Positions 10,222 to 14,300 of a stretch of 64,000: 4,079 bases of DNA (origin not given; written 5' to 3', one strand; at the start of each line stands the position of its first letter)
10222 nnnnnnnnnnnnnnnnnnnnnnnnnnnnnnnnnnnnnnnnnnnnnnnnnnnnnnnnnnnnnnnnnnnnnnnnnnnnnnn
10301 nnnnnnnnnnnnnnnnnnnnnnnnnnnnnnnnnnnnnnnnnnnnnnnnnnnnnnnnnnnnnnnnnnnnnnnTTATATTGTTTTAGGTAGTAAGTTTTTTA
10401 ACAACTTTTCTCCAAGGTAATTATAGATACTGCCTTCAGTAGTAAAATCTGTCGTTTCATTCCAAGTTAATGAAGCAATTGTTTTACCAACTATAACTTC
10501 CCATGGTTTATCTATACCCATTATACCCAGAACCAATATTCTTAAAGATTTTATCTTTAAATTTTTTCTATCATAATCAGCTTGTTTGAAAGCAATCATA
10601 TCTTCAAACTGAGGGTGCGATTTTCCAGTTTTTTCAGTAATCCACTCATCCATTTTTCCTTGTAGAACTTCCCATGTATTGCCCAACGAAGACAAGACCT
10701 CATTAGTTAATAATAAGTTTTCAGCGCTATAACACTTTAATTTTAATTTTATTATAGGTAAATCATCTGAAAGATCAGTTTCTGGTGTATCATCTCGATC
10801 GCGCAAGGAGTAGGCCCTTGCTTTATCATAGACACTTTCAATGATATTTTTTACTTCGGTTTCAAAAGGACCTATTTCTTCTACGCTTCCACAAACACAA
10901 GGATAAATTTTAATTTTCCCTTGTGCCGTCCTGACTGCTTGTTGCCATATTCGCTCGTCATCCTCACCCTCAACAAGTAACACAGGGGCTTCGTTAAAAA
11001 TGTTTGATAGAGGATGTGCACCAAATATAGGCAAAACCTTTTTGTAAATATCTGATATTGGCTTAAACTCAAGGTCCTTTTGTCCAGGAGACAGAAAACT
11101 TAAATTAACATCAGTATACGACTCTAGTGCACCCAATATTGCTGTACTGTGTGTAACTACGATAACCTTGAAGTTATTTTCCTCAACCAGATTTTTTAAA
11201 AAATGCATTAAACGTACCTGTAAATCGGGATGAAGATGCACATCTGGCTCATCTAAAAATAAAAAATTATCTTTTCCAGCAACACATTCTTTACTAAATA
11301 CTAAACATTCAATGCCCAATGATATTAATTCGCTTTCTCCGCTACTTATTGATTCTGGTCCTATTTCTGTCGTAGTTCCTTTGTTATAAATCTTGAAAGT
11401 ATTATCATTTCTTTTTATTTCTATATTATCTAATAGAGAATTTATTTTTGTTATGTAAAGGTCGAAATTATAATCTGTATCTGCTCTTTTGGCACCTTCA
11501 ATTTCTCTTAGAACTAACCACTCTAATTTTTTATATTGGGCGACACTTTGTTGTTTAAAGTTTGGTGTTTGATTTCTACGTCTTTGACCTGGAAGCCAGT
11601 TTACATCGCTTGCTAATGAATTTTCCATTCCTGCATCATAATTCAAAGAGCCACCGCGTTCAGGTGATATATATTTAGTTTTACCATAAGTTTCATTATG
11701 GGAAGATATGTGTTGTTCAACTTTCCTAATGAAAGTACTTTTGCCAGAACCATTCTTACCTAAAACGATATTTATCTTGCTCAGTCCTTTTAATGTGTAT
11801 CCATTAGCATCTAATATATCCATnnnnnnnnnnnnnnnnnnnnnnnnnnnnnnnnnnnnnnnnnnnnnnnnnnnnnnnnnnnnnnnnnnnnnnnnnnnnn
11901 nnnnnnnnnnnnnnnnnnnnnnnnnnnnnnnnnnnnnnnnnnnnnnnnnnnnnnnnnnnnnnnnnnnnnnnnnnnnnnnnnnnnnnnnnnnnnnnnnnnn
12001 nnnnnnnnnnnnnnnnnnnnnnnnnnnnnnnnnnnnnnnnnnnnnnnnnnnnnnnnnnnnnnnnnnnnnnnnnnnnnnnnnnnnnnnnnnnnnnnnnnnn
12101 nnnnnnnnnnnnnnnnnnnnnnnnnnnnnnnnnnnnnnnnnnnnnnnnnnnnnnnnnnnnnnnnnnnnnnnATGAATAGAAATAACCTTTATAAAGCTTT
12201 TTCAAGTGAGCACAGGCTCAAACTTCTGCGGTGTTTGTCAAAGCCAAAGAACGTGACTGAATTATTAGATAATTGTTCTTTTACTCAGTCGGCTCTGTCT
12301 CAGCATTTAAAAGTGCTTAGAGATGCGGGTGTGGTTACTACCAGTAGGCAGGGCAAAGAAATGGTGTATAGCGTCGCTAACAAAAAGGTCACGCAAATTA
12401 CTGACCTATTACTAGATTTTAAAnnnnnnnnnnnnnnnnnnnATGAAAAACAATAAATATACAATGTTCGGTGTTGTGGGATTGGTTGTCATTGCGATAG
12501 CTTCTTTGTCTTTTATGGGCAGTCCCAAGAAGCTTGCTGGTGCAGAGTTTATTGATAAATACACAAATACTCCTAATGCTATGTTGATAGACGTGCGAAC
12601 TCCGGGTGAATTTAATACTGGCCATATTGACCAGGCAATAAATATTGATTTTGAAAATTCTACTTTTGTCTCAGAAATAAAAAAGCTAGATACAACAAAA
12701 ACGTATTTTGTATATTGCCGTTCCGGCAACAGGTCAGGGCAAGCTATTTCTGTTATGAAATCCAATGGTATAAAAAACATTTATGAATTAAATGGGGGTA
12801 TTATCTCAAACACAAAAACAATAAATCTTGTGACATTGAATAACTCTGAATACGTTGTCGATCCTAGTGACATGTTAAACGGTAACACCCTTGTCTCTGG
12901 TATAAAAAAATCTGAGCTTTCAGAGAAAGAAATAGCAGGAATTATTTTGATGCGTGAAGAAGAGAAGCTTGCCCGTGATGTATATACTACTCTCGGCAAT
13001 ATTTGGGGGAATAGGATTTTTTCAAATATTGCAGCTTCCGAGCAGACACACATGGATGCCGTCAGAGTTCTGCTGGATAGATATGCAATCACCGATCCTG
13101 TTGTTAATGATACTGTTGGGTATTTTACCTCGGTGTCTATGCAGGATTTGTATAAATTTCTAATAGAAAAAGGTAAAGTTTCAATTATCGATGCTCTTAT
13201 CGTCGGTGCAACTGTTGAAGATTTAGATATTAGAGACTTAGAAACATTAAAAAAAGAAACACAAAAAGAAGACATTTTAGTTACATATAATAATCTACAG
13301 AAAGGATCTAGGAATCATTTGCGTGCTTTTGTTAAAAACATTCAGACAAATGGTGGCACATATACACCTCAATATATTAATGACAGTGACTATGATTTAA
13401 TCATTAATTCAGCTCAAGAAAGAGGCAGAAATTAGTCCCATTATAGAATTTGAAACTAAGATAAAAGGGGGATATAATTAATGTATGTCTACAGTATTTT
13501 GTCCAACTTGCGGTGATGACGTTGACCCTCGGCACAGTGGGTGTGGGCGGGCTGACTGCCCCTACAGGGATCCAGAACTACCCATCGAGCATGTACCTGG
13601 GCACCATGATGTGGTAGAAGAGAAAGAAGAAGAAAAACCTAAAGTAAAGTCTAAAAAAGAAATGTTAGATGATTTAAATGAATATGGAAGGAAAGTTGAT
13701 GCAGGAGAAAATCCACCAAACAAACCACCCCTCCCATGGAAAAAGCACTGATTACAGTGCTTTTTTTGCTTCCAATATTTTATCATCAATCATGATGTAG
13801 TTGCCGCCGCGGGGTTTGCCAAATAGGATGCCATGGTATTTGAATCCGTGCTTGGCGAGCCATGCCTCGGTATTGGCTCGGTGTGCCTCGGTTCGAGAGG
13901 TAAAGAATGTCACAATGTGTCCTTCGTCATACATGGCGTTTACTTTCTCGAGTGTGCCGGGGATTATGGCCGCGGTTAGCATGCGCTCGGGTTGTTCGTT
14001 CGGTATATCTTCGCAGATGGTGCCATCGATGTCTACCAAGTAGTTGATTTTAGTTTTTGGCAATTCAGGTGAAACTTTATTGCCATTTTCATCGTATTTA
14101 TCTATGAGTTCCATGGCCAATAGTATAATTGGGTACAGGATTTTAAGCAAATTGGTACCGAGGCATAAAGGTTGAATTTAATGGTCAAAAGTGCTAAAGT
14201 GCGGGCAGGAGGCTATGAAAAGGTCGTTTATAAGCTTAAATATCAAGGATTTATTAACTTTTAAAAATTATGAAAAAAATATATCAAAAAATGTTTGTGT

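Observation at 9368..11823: OLD-family ATPase/Toprim nuclease in a three-gene operon with non-canonical partners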

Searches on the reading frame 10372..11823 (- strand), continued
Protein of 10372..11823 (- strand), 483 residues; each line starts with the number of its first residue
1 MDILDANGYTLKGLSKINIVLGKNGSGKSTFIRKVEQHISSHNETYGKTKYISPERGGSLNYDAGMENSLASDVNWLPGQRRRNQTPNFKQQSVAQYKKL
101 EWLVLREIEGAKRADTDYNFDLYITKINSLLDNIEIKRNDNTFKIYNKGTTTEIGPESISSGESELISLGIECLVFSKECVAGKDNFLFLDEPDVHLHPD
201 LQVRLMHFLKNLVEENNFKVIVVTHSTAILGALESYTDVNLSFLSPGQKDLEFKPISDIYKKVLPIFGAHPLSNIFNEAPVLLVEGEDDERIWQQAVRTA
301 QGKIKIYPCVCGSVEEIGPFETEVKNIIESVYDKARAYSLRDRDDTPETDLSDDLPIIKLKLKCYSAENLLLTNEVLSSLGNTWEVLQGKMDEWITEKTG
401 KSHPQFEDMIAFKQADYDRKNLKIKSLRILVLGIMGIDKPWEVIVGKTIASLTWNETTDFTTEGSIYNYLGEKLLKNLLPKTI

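Call 34: fold_search(model_id=the predicted structure, library=pdb)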
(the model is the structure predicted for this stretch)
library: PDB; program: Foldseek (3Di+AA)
matches with E <= 10: 1160; with E <= 0.001: 308
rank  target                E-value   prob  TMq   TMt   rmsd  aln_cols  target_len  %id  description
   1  9lp9_B                1.1e-08  1.00  0.32  0.22  20.7       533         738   12  The cryo-EM structure of retron Eco8 in a standby state (released 2025-11-19)
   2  9lpa_B                1.2e-08  1.00  0.35  0.25  19.5       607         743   13  The cryo-EM structure of retron Eco8 in an active state (released 2025-11-19)
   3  8u7i_A                1.7e-08  1.00  0.30  0.24  19.5       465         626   13  Structure of the phage immune evasion protein Gad1 bound to the Gabija GajAB complex (released 2023-11-22)
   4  9n69_D                7.4e-08  1.00  0.24  0.27  17.1       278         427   16  Structure of the retron IA complex with HNH nuclease in the "down" orientation (released 2025-04-23)
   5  9n69_C                1.0e-07  1.00  0.22  0.24  24.0       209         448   20  Structure of the retron IA complex with HNH nuclease in the "down" orientation (released 2025-04-23)
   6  8sm3_A                1.4e-07  1.00  0.29  0.26  18.8       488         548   14  Structure of Bacillus cereus VD045 Gabija GajA-GajB Complex (released 2023-11-22)
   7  9n6c_B                2.5e-07  1.00  0.21  0.24  22.2       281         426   15  Structure of the Retron IA Complex without the HNH Nuclease (released 2025-04-23)
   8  9kjy_E                2.8e-07  1.00  0.27  0.26  16.0       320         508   12  Cryo-EM structure of the Retron-Eco7 complex (state 2) (released 2025-11-12)
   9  9n6c_D                3.0e-07  1.00  0.25  0.27  16.5       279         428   16  Structure of the Retron IA Complex without the HNH Nuclease (released 2025-04-23)
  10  9kk2_E                3.0e-07  1.00  0.27  0.25  16.2       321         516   12  Cryo-EM structure of the Retron-Eco7 complex (state 5) (released 2025-11-12)
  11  8x5i_B                3.2e-07  1.00  0.26  0.24  19.2       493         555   12  Structure of ATP/Mg2+ bound Gabija GajA (released 2024-02-28)
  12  9n6c_C                3.6e-07  1.00  0.22  0.23  23.8       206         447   21  Structure of the Retron IA Complex without the HNH Nuclease (released 2025-04-23)
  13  8x5i_D                4.5e-07  1.00  0.27  0.24  19.1       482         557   12  Structure of ATP/Mg2+ bound Gabija GajA (released 2024-02-28)
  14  9n6b_C                4.7e-07  1.00  0.22  0.23  23.9       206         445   21  Structure of the retron IA complex with HNH nuclease in the "up" orientation (released 2025-04-23)
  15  9n69_A                5.0e-07  1.00  0.24  0.22  20.2       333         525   15  Structure of the retron IA complex with HNH nuclease in the "down" orientation (released 2025-04-23)
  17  8v45_C                7.0e-07  1.00  0.27  0.34  17.1       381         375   16  CryoEM structure of AriA-Ocr complex (released 2024-06-26)
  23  6p74                  8.3e-07  1.00  0.24  0.23  17.5       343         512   16  OLD nuclease from Thermus Scotoductus (released 2020-01-29)
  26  8v45_B                1.0e-06  1.00  0.28  0.35  18.8       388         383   16  CryoEM structure of AriA-Ocr complex (released 2024-06-26)
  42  8v45_D                2.9e-06  1.00  0.27  0.34  18.4       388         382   16  CryoEM structure of AriA-Ocr complex (released 2024-06-26)
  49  8v45_F                4.5e-06  1.00  0.28  0.35  13.4       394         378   16  CryoEM structure of AriA-Ocr complex (released 2024-06-26)
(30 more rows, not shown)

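Call 36: search_protein_families(library=pfam, alignment_id=A1, max_evalue=1)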
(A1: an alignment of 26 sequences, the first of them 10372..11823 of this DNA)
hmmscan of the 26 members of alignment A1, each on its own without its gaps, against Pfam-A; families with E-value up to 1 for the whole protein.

A. member 1, window:10372-11823:- (483 aa): 18 families
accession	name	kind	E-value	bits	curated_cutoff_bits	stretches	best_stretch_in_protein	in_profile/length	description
PF13175.12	AAA_15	-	5.6e-16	59.6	32.1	2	109-229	251-373/374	AAA ATPase domain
PF13304.12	AAA_21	-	5.8e-16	59.9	27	2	122-230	177-303/304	AAA domain, putative AbiEii toxin, Type IV TA system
PF02463.25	SMC_N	-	1.4e-07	31.6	40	2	136-236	113-208/220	RecF/RecN/SMC N terminal domain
PF13166.12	AAA_13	-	0.00017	20.9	36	1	3-36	4-37/713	AAA domain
PF00005.33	ABC_tran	-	0.006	17.6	25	1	18-193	14-135/137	ABC transporter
PF03266.21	NTPase_1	-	0.011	16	23.9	0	20-45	4-29/168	NTPase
PF14491.11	DUF4435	-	0.013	15.7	27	1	279-378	2-96/238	Protein of unknown function (DUF4435)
PF03029.23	ATP_bind_1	-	0.027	14.7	27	1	20-44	1-25/240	Conserved hypothetical ATP binding protein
PF05729.18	NACHT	-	0.029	14.7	26.7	1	19-43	4-28/167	NACHT domain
PF07693.20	KAP_NTPase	-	0.031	14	20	1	22-45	27-50/293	KAP family P-loop domain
PF13173.12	AAA_14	-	0.035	14.5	27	0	16-40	3-27/129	AAA domain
PF13555.12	AAA_29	-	0.054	13.7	27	1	18-32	25-39/61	P-loop containing region of AAA domain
PF00300.27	His_Phos_1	-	0.057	13.5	21.7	1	200-244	121-166/194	Histidine phosphatase superfamily (branch 1)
PF00910.28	RNA_helicase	-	0.13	13.2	21.5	1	20-53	3-36/105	RNA helicase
PF00390.24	malic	-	0.17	12.2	23.1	1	204-231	54-80/182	Malic enzyme, N-terminal domain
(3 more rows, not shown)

B. families by the number of members that match (of 26 scanned): 60 families (the first 25 are shown)
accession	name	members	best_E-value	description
PF13175.12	AAA_15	26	5.1e-20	AAA ATPase domain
PF13304.12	AAA_21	26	3.3e-18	AAA domain, putative AbiEii toxin, Type IV TA system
PF02463.25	SMC_N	26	9.4e-08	RecF/RecN/SMC N terminal domain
PF00005.33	ABC_tran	26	1.8e-06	ABC transporter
PF13173.12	AAA_14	22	0.00078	AAA domain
PF13166.12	AAA_13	21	4.7e-07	AAA domain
PF13401.12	AAA_22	20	0.0098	AAA domain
PF01637.24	ATPase_2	19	0.00065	ATPase domain predominantly from Archaea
PF05729.18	NACHT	19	0.0033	NACHT domain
PF13555.12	AAA_29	16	0.0011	P-loop containing region of AAA domain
PF13476.12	AAA_23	15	7e-07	AAA domain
PF00004.35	AAA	11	0.002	ATPase family associated with various cellular activities (AAA)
PF00910.28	RNA_helicase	11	0.0057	RNA helicase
PF11398.14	DUF2813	10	0.043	Protein of unknown function (DUF2813)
PF03193.22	RsgA_GTPase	9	0.0071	RsgA GTPase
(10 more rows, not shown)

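Call 46: search_protein_families(library=pfam, alignment_id=A4, max_evalue=0.00001)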
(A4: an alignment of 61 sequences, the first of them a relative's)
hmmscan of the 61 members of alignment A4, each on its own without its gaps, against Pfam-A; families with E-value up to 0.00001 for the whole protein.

A. member 1, L001:7539-8399:+ (287 aa): 1 family
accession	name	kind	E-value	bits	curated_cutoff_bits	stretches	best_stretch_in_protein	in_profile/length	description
PF00923.25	TAL_FSA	-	7.5e-46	157.2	27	1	10-286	1-282/285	Transaldolase/Fructose-6-phosphate aldolase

B. families by the number of members that match (of 61 scanned): 43 families (the first 25 are shown)
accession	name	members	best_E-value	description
PF01420.25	Methylase_S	5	2.2e-34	Type I restriction modification DNA specificity domain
PF02867.20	Ribonuc_red_lgC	1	1.5e-122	Ribonucleotide reductase, barrel domain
PF14175.11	YaaC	1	2.3e-51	YaaC-like Protein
PF00923.25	TAL_FSA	1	7.5e-46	Transaldolase/Fructose-6-phosphate aldolase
PF08471.15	Ribonuc_red_2_N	1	8.2e-45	Class II vitamin B12-dependent ribonucleotide reductase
PF00204.31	DNA_gyraseB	1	4e-43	DNA gyrase B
PF22809.1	DUF7014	1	6.9e-43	Domain of unknown function (DUF7014)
PF01555.25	N6_N4_Mtase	1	1.2e-38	DNA methylase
PF02384.22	N6_Mtase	1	2e-37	N-6 DNA Methylase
PF03235.19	GmrSD_N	1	1.2e-33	GmrSD restriction endonuclease, N-terminal domain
PF00535.33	Glycos_transf_2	1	1e-32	Glycosyl transferase family 2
PF07693.20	KAP_NTPase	1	5e-30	KAP family P-loop domain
PF18862.6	ApeA_NTD1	1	7.1e-30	ApeA N-terminal domain 1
PF01370.27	Epimerase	1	7.8e-30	NAD dependent epimerase/dehydratase family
PF00986.26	DNA_gyraseB_C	1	2.5e-23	DNA gyrase B subunit, carboxyl terminus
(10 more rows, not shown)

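Call 58: search_dna_similar(query=window:10372-11823:-, collection=plasmids, mode=protein, max_rows=15)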
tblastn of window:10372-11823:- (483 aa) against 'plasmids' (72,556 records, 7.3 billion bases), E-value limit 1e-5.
Records with a match: 2; places in all: 2; records where one place covers at least 80% of the query: 1.
Best place of each record, by identity: <60% 2.
By first word of the organism name: Escherichia 1; Gloeobacter 1.
By predicted mobility (MOB-suite, as given by PLSDB): non-mobilizable 2.
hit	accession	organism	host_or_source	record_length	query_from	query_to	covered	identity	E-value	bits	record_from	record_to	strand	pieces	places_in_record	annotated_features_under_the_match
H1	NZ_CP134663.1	Escherichia coli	Larus michahellis,bacteria,cloaca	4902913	11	479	97%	35.2%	4e-79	276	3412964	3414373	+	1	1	none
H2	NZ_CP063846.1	Gloeobacter morelensis MG652769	biofilm,cave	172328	188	388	42%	26.6%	2e-7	61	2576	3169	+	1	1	AAA family ATPase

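Call 59: search_dna_similar(query=window:10372-11823:-, collection=phages, mode=protein, max_rows=10)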
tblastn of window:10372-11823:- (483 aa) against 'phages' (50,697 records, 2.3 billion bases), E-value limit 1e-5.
No match.

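Call 75: search_protein_families(library=pfam, proteins=[L006:8160-8759:+], max_evalue=0.01)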
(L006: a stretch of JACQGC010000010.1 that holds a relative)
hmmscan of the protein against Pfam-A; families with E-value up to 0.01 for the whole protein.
L006:8160-8759:+ (200 aa): 1 family
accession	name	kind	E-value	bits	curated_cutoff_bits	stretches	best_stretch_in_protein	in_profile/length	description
PF20108.4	DUF6498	-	5.1e-19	68.8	23.7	1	4-197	6-197/207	Family of unknown function (DUF6498)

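Call 80: list_cluster_members(proteins=[window:10372-11823:-, window:10049-10366:-, window:9368-10042:-])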
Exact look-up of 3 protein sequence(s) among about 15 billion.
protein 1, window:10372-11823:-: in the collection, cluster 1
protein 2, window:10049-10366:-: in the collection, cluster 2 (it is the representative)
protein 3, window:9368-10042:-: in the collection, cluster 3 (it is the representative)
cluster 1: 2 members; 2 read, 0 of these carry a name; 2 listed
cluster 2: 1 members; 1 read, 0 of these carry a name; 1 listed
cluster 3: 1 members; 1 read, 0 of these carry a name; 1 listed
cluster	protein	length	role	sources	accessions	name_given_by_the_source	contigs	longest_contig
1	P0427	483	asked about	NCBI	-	-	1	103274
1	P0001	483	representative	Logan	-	-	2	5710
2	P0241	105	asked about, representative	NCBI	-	-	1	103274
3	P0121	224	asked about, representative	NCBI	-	-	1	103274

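Call 81: find_related_loci(query=A1, collection=viral_contigs, flank=4000)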
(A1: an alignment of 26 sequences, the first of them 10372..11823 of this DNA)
Query A1 (483 aa) in viral_contigs; peptide patterns used: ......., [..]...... (x = any residue, [..] = any of these).
276 stretches matched a pattern; 6 encode a relative of the query (tblastn E <= 1e-3); 6 distinct loci.
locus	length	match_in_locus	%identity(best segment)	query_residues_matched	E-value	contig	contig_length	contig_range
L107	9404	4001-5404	42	10-478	8e-128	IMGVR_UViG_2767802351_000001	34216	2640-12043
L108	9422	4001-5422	37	11-483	9e-96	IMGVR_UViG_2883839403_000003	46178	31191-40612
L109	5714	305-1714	35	11-479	2e-93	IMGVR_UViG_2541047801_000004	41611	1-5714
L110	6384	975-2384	35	11-479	2e-93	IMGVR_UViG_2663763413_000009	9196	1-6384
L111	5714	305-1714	35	11-479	2e-93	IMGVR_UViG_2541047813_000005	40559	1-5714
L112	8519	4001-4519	26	153-330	2e-6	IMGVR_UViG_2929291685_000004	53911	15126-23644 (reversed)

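Call 87: find_encoding_contigs(protein=P0070, flank=3000, max_places=2)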
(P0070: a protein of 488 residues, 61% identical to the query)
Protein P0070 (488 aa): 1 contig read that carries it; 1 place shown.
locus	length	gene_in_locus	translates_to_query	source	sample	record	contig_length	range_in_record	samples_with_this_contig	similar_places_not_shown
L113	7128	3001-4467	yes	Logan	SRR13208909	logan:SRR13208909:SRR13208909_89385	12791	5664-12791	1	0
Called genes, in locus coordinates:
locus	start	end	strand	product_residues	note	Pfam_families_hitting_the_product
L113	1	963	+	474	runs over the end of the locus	PF01443:Viral_helicase1 (faint), PF13245:AAA_19 (weak), PF00580:UvrD-helicase (weak)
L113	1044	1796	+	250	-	PF13365:Trypsin_2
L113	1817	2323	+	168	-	-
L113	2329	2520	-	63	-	PF01381:HTH_3 (weak)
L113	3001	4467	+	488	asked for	PF00005:ABC_tran (weak), PF13166:AAA_13 (faint), PF13175:AAA_15, PF13304:AAA_21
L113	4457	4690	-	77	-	PF13560:HTH_31, PF01381:HTH_3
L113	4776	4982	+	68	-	-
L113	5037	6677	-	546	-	PF00239:Resolvase, PF07508:Recombinase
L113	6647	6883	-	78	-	-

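Call 88: find_encoding_contigs(protein=P0109, flank=3000, max_places=2)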
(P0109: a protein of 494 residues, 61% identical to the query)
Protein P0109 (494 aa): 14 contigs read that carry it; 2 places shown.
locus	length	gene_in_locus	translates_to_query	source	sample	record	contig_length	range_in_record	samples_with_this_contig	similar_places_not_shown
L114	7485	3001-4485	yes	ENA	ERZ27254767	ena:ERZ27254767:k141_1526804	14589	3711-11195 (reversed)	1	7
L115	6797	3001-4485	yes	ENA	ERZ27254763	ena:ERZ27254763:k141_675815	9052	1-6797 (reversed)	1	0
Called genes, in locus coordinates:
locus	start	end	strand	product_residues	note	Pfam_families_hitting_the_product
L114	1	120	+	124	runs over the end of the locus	-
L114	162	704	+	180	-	-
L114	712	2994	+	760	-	PF04851:ResIII, PF00270:DEAD (faint)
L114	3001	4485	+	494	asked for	PF00005:ABC_tran (weak), PF13166:AAA_13 (faint), PF13175:AAA_15, PF13304:AAA_21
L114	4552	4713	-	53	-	-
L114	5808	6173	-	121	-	-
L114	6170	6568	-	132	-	-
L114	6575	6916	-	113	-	-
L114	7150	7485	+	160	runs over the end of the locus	-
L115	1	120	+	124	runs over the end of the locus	-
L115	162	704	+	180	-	-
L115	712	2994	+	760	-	PF04851:ResIII, PF00270:DEAD (faint)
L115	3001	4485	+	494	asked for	PF00005:ABC_tran (weak), PF13166:AAA_13 (faint), PF13175:AAA_15, PF13304:AAA_21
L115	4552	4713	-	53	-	-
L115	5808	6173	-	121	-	-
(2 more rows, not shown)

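Call 89: find_encoding_contigs(protein=P0005, flank=3000, max_places=2)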
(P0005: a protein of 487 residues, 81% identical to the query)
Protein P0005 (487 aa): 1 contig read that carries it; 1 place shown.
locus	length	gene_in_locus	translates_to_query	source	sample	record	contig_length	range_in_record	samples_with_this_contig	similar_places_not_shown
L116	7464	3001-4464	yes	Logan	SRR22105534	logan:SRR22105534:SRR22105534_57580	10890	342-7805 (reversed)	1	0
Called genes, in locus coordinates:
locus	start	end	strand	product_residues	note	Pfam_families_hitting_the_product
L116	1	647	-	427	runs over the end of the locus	PF02195:ParB_N (weak), PF01555:N6_N4_Mtase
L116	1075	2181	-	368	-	-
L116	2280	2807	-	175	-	-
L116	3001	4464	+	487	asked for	PF02463:SMC_N (weak), PF13175:AAA_15, PF13304:AAA_21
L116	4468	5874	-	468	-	PF08245:Mur_ligase_M, PF02875:Mur_ligase_C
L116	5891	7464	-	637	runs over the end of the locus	?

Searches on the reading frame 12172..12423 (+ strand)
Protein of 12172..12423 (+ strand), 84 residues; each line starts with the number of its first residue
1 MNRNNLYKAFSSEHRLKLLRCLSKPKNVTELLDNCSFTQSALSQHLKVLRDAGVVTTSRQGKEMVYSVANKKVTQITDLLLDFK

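Call 86: search_protein_families(library=pfam, proteins=[window:12172-12423:+], max_evalue=0.001)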
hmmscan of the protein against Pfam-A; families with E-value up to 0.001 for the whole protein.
window:12172-12423:+ (84 aa): 4 families
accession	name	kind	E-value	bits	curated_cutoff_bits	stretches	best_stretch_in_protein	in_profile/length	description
PF01022.26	HTH_5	-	7e-10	39.1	22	1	13-56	2-46/47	Bacterial regulatory protein, arsR family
PF12840.13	HTH_20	-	6.8e-09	36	27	1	11-56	2-49/51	Helix-turn-helix domain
PF24037.1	DUF7346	-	0.00048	20.7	28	1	6-77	63-136/139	Family of unknown function (DUF7346)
PF24033.1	DUF7342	-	0.00097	19.6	31.6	0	19-73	11-65/150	Family of unknown function (DUF7342)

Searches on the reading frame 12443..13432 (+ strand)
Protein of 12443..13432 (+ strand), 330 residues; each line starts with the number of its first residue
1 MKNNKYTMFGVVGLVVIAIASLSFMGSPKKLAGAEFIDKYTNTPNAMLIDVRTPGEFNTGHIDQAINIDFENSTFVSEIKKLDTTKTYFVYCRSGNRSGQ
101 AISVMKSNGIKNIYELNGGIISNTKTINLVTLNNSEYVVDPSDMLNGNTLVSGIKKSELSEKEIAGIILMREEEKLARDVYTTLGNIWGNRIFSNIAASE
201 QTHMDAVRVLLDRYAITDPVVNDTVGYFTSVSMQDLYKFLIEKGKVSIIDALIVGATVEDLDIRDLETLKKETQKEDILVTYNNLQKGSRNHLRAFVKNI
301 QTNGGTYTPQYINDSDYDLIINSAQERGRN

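Call 86: search_protein_families(library=pfam, proteins=[window:12443-13432:+], max_evalue=0.001)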
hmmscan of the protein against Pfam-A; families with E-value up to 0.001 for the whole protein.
window:12443-13432:+ (330 aa): 2 families
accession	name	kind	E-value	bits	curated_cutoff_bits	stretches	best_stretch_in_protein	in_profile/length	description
PF09968.15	DUF2202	-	4.9e-62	208.9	22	1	163-323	1-161/162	Uncharacterized protein domain (DUF2202)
PF00581.25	Rhodanese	-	8.7e-18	65.1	22.2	1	40-120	8-96/102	Rhodanese-like domain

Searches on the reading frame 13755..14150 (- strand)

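Call 86: search_protein_families(library=pfam, proteins=[window:13755-14150:-], max_evalue=0.001)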
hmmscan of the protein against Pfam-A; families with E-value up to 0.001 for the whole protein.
window:13755-14150:- (132 aa): 2 families
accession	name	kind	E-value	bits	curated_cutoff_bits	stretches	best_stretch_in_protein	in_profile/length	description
PF24694.1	LNS2_PITM1-3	-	1.4e-06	28.8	27.7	1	38-110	2-70/124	PITM 1-3, LNS2 domain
PF03767.20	Acid_phosphat_B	-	3.4e-05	23.9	27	1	60-106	119-166/230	HAD superfamily, subfamily IIIB (Acid phosphatase)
